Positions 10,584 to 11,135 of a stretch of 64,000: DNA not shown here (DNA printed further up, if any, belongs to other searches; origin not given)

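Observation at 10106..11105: TPP riboswitch, then SemiSWEET, then thiamine pyrophosphokinase: a candidate new class of thiamine importer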

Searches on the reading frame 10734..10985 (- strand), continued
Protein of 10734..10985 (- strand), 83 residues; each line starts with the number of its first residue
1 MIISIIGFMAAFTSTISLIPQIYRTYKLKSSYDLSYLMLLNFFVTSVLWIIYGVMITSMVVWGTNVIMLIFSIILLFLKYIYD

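Call 33: find_encoding_contigs(protein=P0103, flank=3000, max_places=3)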
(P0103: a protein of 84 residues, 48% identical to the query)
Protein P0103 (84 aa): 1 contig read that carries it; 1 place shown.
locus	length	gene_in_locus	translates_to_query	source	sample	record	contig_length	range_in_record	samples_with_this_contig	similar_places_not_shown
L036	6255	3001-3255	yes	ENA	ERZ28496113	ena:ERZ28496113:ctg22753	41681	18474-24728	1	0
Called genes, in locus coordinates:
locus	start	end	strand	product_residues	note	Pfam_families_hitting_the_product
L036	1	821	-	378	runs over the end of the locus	-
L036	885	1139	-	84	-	PF12844:HTH_19 (weak), PF01381:HTH_3 (weak)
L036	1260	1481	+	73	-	-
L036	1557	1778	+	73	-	PF13560:HTH_31, PF12844:HTH_19, PF01381:HTH_3, PF13443:HTH_26 (weak)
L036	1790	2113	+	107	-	-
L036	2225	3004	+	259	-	PF00196:GerE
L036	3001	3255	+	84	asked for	PF03083:MtN3_slv, PF04193:PQ-loop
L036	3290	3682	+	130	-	-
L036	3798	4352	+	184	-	-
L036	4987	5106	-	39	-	-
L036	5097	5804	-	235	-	PF13483:Lactamase_B_3, PF12706:Lactamase_B_2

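Call 43: predict_structure(alignment_id=A2)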
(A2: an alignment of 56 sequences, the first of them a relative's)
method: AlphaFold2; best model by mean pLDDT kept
length: 83 residues; sequences in the alignment: 56
mean_pLDDT: 91.9   pTM: 0.76
mean pLDDT of the five models: 91.9, 88.0, 84.5, 83.7, 79.3
residues with pLDDT >= 90: 61; 70-90: 22; 50-70: 0; < 50: 0
segments of 3 or more residues with pLDDT < 50: none
pLDDT, mean of each block of 10 residues (from residue 1): 87 86 93 91 96 95 93 95 89
secondary structure, 60 per line:
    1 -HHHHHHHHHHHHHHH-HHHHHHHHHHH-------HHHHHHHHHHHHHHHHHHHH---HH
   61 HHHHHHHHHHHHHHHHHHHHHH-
elements in order: H2-16 H18-28 H36-55 H59-82

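Call 47: fold_search(model_id=the predicted structure, library=pdb)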
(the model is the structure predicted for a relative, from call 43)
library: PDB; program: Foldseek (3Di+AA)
matches with E <= 10: 41; with E <= 0.001: 5
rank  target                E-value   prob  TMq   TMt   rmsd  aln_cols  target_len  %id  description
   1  4rng_C                1.0e-04  1.00  0.96  0.96   0.9        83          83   35  Crystal structure of a bacterial homologue of SWEET transporters (released 2014-11-19)
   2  5uhs_A                3.9e-04  1.00  0.85  0.87   1.2        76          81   37  Structure of a SemiSWEET D57A mutant (released 2017-08-02)
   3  4qnc_A                4.6e-04  1.00  0.88  0.90   0.8        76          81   37  Crystal structure of a SemiSWEET in an occluded state (released 2014-09-10)
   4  4qnc_B                5.8e-04  1.00  0.88  0.89   0.8        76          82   37  Crystal structure of a SemiSWEET in an occluded state (released 2014-09-10)
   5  4rng_A                7.6e-04  1.00  0.91  0.92   1.0        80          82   35  Crystal structure of a bacterial homologue of SWEET transporters (released 2014-11-19)
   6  4x5m_C                4.7e-03  1.00  0.84  0.76   1.8        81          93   27  Crystal structure of SemiSWEET in the inward-open conformation (released 2015-01-21)
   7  4x5m_B                5.0e-03  1.00  0.81  0.74   1.8        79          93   28  Crystal structure of SemiSWEET in the inward-open conformation (released 2015-01-21)
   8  4x5n_B                7.3e-03  1.00  0.83  0.76   1.9        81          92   27  Crystal structure of SemiSWEET in the inward-open and outward-open conformations (released 2015-01-21)
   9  4x5n_A                8.7e-03  1.00  0.83  0.76   1.9        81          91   27  Crystal structure of SemiSWEET in the inward-open and outward-open conformations (released 2015-01-21)
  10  9kax_MODEL_1_A        1.3e-02  1.00  0.70  0.68   2.8        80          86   29  The outward-open structure of BjSemiSWEET in native cellular membranes determined by in situ solid-state NMR (released 2025-09-10)
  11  4x5m_A                1.4e-02  1.00  0.83  0.80   1.9        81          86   27  Crystal structure of SemiSWEET in the inward-open conformation (released 2015-01-21)
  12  4x5n_D                1.6e-02  1.00  0.82  0.76   1.5        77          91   27  Crystal structure of SemiSWEET in the inward-open and outward-open conformations (released 2015-01-21)
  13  4qnd                  4.3e-02  1.00  0.88  0.76   1.6        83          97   18  Crystal structure of a SemiSWEET (released 2014-09-10)
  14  4x5n_C                4.6e-02  1.00  0.82  0.74   1.6        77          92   27  Crystal structure of SemiSWEET in the inward-open and outward-open conformations (released 2015-01-21)
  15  5ctg_B                9.4e-02  1.00  0.89  0.35   1.3        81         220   16  The 3.1 A resolution structure of a eukaryotic SWEET transporter (released 2015-10-28)
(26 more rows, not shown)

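Call 51: find_encoding_contigs(protein=P0121, flank=2500, max_places=2)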
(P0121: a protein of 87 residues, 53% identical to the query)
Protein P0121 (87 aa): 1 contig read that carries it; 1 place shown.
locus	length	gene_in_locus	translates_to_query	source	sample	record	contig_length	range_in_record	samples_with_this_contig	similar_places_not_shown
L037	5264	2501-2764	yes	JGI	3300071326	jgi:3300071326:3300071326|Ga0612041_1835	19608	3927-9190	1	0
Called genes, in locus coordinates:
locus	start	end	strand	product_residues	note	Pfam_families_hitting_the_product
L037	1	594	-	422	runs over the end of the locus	-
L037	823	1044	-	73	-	-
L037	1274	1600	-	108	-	PF00872:Transposase_mut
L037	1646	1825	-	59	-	PF00872:Transposase_mut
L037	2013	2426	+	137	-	-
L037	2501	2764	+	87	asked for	PF03083:MtN3_slv, PF04193:PQ-loop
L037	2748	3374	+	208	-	PF04263:TPK_catalytic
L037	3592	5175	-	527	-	PF03577:Peptidase_C69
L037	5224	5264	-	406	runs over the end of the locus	PF00375:SDF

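Call 52: find_encoding_contigs(protein=P0080, flank=2500, max_places=2)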
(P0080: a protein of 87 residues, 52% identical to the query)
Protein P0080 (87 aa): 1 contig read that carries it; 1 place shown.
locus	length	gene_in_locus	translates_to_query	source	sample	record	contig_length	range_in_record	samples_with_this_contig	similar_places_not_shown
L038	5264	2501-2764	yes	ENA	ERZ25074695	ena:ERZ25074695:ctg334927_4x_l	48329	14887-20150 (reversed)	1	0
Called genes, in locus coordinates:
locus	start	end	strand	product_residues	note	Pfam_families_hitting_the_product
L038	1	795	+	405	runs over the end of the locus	PF00926:DHBP_synthase, PF00925:GTP_cyclohydro2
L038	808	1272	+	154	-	PF00885:DMRL_synthase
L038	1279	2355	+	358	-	PF01594:AI-2E_transport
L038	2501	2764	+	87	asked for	PF03083:MtN3_slv, PF04193:PQ-loop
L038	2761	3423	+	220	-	PF04263:TPK_catalytic, PF04265:TPK_B1_binding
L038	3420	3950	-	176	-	PF13291:ACT_4 (faint), PF13740:ACT_6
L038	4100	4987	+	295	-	PF00701:DHDPS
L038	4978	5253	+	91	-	-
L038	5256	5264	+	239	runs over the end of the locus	PF01259:SAICAR_synt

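Call 53: find_encoding_contigs(protein=P0088, flank=2500, max_places=2)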
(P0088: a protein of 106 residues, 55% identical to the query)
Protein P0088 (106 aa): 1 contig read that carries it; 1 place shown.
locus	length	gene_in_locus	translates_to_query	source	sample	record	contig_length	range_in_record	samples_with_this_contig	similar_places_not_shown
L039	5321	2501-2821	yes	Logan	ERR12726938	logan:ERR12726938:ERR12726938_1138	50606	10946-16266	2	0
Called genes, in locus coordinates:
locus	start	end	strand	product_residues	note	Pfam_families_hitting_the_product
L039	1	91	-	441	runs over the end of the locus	-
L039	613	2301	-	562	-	PF12796:Ank_2 (faint), PF00023:Ank (faint)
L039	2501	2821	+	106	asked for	PF04193:PQ-loop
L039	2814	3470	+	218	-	PF04263:TPK_catalytic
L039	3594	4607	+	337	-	-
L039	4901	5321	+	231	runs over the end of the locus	PF12695:Abhydrolase_5 (weak), PF12697:Abhydrolase_6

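Call 66: search_protein_representatives(alignment_id=A2)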
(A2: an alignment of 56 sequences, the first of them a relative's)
Query: 56 sequences, 85 profile positions. Proteins with E-value up to 0.001 (for the whole library): 7053; up to 1e-10: 1380; up to 1e-30: 5. The best 150 are listed.
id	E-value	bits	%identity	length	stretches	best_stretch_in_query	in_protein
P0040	4.1e-34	132.5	-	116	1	1-84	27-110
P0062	2.5e-33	130.0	-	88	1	1-84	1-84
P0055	1.1e-32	128.0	-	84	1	2-84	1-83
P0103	3.4e-31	123.2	-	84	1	2-82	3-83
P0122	3.8e-31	123.0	-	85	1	1-84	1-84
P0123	6.6e-30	119.0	-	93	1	1-84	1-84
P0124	2.4e-29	117.2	-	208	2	2-80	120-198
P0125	5.6e-29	116.1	-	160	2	2-82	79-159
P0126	5.9e-29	116.0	-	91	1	1-84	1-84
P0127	1.4e-27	111.6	-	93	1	2-84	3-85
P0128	3.1e-27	110.5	-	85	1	1-84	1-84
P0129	3.2e-27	110.4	-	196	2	1-83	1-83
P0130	7.3e-27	109.3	-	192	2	4-81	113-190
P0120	2.4e-26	107.6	-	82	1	1-68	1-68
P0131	3.4e-26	107.2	-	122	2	4-69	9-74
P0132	3.0e-25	104.1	-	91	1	1-83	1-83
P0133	8.3e-24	99.5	-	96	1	5-83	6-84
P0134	1.4e-23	98.7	-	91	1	2-83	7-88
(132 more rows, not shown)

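Call 73: list_cluster_members(proteins=[P0040, P0062, P0122, P0123, P0126, P0127, P0128, P0132, P0133, P0134])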
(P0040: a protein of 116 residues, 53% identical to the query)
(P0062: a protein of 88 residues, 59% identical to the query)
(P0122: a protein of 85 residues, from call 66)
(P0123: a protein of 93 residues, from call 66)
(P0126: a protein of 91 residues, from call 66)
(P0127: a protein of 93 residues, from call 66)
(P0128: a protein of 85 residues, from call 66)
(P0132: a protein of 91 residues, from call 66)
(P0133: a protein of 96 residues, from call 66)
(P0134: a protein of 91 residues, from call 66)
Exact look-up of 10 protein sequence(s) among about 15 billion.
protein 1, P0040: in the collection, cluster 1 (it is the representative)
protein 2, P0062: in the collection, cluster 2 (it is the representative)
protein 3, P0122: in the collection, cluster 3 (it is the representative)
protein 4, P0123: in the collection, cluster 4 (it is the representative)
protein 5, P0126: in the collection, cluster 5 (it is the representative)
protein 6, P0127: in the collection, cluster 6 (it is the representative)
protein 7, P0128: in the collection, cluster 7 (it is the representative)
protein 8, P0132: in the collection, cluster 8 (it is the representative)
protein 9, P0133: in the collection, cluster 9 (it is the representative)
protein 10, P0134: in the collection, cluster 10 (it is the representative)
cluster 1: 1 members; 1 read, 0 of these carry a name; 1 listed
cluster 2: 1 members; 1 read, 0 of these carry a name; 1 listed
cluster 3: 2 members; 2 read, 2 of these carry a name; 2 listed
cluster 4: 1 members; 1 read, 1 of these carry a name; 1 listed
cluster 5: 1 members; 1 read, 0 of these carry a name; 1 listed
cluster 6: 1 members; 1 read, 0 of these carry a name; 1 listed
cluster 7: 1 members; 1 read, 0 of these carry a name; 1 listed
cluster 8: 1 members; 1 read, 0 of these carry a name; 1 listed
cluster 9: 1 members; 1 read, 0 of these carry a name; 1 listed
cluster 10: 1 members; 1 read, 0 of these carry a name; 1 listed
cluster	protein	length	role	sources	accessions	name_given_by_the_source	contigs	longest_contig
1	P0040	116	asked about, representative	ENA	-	-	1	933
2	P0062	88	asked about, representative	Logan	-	-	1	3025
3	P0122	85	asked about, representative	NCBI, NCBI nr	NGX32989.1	MAG: Sugar transporter SemiSWEET [Candidatus Anoxychlamydiales bacterium] | Sugar transporter SemiSWEET [Candidatus Anoxychlamydiales bacterium]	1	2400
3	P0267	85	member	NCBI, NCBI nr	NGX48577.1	MAG: Sugar transporter SemiSWEET [Candidatus Anoxychlamydiales bacterium] | Sugar transporter SemiSWEET [Candidatus Anoxychlamydiales bacterium]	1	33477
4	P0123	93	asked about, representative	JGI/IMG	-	MtN3 and saliva related transmembrane protein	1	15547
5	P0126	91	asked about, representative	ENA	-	-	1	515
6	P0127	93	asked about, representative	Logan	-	-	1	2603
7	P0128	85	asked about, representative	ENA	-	-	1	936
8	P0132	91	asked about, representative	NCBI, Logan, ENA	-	-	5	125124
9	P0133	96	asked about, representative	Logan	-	-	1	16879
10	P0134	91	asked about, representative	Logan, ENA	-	-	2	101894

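Call 74: find_encoding_contigs(protein=P0132, flank=2500, max_places=2)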
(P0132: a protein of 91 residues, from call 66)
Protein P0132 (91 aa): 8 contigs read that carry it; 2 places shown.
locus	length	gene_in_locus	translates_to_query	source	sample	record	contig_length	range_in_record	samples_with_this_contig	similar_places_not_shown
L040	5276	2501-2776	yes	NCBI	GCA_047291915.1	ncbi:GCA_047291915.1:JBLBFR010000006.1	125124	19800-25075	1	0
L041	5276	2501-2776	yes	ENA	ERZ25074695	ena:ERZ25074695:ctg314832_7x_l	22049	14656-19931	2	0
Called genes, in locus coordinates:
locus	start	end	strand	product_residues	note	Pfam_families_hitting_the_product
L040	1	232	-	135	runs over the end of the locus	PF01451:LMWPc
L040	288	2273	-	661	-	PF00069:Pkinase, PF07714:PK_Tyr_Ser-Thr, PF03781:FGE-sulfatase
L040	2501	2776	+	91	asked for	PF03083:MtN3_slv, PF04193:PQ-loop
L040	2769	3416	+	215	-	PF04263:TPK_catalytic, PF04265:TPK_B1_binding (weak)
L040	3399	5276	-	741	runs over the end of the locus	-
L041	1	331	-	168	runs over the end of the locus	PF01451:LMWPc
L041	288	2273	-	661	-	PF00069:Pkinase, PF07714:PK_Tyr_Ser-Thr, PF03781:FGE-sulfatase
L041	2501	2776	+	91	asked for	PF03083:MtN3_slv, PF04193:PQ-loop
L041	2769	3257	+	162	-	PF04263:TPK_catalytic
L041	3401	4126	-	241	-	-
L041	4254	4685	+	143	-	PF01797:Y1_Tnp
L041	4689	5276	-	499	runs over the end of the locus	-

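Call 75: find_encoding_contigs(protein=P0134, flank=2500, max_places=2)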
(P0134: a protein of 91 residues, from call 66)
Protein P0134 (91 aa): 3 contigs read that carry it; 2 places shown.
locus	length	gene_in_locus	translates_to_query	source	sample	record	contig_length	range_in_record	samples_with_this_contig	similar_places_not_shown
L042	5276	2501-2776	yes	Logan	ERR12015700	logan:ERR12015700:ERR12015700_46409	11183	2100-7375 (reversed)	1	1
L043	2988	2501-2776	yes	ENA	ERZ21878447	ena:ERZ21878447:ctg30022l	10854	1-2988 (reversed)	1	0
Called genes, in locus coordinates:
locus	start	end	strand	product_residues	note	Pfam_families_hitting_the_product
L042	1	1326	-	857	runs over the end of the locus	PF02861:Clp_N (weak), PF13191:AAA_16 (weak), PF23569:NBD_SMAX1 (weak), PF00004:AAA, PF17871:AAA_lid_9, PF07724:AAA_2, PF07728:AAA_5, PF10431:ClpB_D2-small, +6 more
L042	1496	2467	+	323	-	PF06996:T6SS_TssG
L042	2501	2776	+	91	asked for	PF03083:MtN3_slv (weak), PF04193:PQ-loop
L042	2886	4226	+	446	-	PF00437:T2SSE, PF13476:AAA_23 (faint)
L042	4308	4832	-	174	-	-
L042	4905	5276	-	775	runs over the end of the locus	PF02190:LON_substr_bdg, PF00004:AAA, PF07728:AAA_5, PF22667:Lon_lid, PF05362:Lon_C, PF13541:ChlI (weak)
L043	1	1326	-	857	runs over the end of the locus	PF02861:Clp_N (weak), PF13191:AAA_16 (weak), PF23569:NBD_SMAX1 (weak), PF00004:AAA, PF17871:AAA_lid_9, PF07724:AAA_2, PF07728:AAA_5, PF10431:ClpB_D2-small, +6 more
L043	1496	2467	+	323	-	PF06996:T6SS_TssG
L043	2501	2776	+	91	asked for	PF03083:MtN3_slv (weak), PF04193:PQ-loop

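Call 78: find_encoding_contigs(protein=P0124, flank=2500, max_places=2)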
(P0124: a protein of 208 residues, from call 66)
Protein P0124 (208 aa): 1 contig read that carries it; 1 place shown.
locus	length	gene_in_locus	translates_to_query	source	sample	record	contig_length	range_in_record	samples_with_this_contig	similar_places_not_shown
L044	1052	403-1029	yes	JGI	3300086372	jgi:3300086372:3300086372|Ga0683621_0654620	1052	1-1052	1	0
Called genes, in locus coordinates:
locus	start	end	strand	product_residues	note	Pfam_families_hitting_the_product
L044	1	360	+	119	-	?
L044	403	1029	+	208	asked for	PF03083:MtN3_slv (weak), PF04193:PQ-loop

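Call 79: find_encoding_contigs(protein=P0129, flank=2500, max_places=2)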
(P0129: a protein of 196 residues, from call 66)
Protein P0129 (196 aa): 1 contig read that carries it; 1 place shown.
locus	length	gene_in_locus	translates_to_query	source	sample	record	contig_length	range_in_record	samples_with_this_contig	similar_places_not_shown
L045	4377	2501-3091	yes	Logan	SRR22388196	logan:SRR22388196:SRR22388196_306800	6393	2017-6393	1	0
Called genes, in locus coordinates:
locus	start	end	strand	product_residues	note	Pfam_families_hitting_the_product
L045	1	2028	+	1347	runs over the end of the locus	?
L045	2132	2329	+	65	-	-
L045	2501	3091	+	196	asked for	PF03083:MtN3_slv, PF04193:PQ-loop, PF03083:MtN3_slv (weak)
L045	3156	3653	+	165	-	PF08220:HTH_DeoR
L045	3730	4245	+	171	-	PF04542:Sigma70_r2, PF08281:Sigma70_r4_2, PF04545:Sigma70_r4 (weak)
